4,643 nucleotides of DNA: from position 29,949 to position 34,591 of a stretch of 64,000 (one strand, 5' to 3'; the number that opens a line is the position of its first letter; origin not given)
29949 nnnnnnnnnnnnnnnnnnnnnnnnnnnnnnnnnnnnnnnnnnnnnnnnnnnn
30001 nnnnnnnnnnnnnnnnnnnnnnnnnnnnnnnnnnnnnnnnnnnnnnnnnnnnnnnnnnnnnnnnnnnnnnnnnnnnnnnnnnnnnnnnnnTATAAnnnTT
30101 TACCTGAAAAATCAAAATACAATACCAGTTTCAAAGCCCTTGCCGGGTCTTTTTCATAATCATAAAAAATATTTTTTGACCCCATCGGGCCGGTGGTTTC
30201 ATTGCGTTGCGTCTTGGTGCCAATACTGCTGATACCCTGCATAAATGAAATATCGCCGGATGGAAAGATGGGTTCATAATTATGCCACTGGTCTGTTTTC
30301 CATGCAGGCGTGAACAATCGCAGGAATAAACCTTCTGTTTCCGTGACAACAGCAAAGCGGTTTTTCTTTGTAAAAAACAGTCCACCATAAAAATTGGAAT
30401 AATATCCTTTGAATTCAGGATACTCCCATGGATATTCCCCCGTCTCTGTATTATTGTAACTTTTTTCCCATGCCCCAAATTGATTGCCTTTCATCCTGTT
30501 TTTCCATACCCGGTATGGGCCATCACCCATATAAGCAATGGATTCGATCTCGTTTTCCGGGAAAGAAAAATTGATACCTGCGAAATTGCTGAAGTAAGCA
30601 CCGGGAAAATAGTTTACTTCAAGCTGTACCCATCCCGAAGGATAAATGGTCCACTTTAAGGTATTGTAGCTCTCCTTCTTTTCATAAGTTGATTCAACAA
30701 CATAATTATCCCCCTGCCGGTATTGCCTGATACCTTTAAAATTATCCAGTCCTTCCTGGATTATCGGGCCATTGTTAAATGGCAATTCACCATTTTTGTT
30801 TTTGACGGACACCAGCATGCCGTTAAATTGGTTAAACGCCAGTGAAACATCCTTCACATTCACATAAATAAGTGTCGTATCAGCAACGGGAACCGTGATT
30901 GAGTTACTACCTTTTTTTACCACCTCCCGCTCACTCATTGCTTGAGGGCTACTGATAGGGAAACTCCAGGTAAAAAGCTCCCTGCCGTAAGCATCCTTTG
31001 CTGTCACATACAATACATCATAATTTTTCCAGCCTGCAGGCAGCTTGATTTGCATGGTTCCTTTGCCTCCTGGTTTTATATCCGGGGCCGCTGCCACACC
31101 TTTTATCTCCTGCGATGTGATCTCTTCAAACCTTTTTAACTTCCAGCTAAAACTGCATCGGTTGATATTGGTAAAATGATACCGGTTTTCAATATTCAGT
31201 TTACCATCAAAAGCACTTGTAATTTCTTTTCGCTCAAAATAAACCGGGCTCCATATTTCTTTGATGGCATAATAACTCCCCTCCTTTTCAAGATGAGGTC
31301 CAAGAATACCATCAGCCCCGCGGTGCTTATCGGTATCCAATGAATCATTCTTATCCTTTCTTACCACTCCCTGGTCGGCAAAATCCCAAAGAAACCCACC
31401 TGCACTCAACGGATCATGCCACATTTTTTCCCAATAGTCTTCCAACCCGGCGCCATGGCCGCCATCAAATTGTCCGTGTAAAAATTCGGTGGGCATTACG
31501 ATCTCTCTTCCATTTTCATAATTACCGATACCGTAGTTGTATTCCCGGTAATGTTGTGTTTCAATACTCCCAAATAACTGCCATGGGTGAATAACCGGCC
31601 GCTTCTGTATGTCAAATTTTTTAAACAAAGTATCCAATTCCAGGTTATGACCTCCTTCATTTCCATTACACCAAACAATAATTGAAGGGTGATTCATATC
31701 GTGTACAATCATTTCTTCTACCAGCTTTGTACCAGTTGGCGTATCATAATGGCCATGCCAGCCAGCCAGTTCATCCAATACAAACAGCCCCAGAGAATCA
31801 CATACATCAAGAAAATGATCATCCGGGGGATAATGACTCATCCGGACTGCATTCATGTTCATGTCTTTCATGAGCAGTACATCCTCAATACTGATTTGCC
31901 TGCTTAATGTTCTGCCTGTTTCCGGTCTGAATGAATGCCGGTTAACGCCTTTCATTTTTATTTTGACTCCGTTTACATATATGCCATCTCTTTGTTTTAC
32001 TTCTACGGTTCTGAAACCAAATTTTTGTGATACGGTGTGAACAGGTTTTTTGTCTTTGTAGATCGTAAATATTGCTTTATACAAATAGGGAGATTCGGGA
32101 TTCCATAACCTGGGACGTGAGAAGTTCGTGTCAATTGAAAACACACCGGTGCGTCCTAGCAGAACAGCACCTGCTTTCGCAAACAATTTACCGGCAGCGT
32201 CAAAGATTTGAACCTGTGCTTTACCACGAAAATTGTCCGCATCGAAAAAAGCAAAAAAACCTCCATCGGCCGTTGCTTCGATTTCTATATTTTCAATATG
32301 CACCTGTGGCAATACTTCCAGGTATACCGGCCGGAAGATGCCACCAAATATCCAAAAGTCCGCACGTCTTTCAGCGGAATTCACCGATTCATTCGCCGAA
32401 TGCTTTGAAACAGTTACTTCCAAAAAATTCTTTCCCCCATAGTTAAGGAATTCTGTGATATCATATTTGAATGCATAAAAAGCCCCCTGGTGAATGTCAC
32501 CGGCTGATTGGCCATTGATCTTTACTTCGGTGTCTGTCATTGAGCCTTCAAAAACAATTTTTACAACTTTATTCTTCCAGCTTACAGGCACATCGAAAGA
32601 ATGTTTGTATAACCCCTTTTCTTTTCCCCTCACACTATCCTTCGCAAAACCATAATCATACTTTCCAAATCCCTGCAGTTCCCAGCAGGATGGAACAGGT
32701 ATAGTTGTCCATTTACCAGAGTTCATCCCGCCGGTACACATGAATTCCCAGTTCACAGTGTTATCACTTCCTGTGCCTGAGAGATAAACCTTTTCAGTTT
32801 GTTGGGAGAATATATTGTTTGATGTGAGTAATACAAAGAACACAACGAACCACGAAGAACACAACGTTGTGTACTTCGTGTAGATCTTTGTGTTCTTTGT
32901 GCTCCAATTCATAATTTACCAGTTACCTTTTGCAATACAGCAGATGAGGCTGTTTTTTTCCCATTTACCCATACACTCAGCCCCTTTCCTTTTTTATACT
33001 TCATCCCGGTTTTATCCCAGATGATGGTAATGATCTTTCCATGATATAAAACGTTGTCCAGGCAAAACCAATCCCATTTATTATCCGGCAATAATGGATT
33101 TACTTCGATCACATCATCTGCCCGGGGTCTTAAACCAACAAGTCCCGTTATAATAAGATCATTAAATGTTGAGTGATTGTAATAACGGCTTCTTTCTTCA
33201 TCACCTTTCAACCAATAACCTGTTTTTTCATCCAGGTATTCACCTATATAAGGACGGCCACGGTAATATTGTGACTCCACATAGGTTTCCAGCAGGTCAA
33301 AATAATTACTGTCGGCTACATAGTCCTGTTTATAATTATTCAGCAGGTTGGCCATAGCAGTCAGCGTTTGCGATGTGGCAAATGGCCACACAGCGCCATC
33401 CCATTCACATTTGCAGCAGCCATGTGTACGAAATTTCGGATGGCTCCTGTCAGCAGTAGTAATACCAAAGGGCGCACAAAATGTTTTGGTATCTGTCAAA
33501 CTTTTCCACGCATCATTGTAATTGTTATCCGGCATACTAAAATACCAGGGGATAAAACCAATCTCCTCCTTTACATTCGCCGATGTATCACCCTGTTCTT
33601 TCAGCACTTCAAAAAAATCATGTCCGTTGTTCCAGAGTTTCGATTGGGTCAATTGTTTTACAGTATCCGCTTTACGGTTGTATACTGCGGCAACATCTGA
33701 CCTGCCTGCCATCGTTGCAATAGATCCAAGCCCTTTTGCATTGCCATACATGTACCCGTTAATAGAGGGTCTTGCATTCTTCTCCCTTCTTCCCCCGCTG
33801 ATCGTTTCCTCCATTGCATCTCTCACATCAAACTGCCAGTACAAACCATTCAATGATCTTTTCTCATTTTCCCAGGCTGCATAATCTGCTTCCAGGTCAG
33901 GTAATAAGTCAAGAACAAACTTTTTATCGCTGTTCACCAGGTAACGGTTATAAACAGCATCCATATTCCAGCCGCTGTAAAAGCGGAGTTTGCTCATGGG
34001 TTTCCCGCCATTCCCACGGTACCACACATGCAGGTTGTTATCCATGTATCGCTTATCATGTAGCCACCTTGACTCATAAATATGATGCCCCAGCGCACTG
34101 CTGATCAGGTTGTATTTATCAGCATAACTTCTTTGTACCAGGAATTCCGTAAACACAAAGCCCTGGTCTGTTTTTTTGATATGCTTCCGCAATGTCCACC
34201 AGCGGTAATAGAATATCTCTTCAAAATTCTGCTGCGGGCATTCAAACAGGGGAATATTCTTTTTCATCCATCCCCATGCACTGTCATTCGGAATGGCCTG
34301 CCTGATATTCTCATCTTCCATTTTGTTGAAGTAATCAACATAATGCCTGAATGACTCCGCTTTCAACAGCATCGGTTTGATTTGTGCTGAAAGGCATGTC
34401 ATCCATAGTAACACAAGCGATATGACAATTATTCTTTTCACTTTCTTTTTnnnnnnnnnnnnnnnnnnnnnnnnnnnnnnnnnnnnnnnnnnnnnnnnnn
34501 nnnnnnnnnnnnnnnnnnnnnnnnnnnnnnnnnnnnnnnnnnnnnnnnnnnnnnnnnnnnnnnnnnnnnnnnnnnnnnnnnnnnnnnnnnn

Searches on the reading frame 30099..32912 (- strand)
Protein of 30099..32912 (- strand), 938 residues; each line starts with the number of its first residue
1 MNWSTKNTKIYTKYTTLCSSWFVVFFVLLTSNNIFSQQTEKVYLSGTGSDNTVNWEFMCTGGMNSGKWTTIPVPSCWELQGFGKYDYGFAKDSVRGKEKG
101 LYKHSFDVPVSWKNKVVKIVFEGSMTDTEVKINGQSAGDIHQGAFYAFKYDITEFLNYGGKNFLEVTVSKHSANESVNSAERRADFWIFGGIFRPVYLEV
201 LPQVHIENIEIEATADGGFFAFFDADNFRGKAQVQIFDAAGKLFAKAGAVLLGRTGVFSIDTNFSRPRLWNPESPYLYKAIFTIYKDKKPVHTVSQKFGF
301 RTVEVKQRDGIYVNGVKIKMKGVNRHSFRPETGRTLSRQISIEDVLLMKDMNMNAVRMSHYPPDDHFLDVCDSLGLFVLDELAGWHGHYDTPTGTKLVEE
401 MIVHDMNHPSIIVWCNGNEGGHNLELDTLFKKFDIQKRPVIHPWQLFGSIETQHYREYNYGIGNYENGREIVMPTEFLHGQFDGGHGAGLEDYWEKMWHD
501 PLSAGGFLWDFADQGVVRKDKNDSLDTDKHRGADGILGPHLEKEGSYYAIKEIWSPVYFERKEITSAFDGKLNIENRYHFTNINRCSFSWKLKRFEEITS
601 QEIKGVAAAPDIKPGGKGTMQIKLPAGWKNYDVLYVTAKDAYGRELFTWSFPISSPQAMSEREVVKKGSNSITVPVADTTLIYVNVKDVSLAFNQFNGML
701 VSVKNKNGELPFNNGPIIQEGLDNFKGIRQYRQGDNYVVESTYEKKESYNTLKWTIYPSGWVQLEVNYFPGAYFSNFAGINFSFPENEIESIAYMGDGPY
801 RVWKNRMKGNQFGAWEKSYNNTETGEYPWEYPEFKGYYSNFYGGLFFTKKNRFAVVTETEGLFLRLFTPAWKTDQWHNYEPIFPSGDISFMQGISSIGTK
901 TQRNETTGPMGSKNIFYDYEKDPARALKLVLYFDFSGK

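Call 12: search_protein_families(library=pfam, proteins=[window:30099-32912:-])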
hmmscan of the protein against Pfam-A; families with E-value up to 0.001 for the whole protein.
window:30099-32912:- (938 aa): 5 families
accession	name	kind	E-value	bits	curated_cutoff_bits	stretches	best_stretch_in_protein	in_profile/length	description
PF02836.23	Glyco_hydro_2_C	-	3e-32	112.4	21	1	303-522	1-253/302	Glycosyl hydrolases family 2, TIM barrel domain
PF02837.24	Glyco_hydro_2_N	-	1e-18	68.3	28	1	69-200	32-167/169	Glycosyl hydrolases family 2, sugar binding domain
PF00703.27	Glyco_hydro_2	-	4.6e-12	47.1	23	1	230-301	36-109/109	Glycosyl hydrolases family 2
PF16353.11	LacZ_4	-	2.2e-05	25.1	27.3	1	572-626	1-51/87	Beta-galactosidase, domain 4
PF02929.23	Bgal_small_N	-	0.00016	21.9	25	1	733-822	71-157/248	Beta galactosidase small chain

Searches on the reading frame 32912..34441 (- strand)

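Call 11: search_protein_families(library=pfam, proteins=[window:32912-34441:-])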
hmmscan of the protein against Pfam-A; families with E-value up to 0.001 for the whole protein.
window:32912-34441:- (510 aa): 2 families
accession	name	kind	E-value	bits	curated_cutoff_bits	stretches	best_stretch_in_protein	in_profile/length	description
PF22422.2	MGH1-like_GH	-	7.9e-87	292.6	27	1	109-424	1-356/356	Mannosylglycerate hydrolase MGH1-like glycoside hydrolase domain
PF03633.20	Glyco_hydro_65C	-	1.8e-12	47.2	22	1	439-496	3-59/62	Glycosyl hydrolase family 65, C-terminal domain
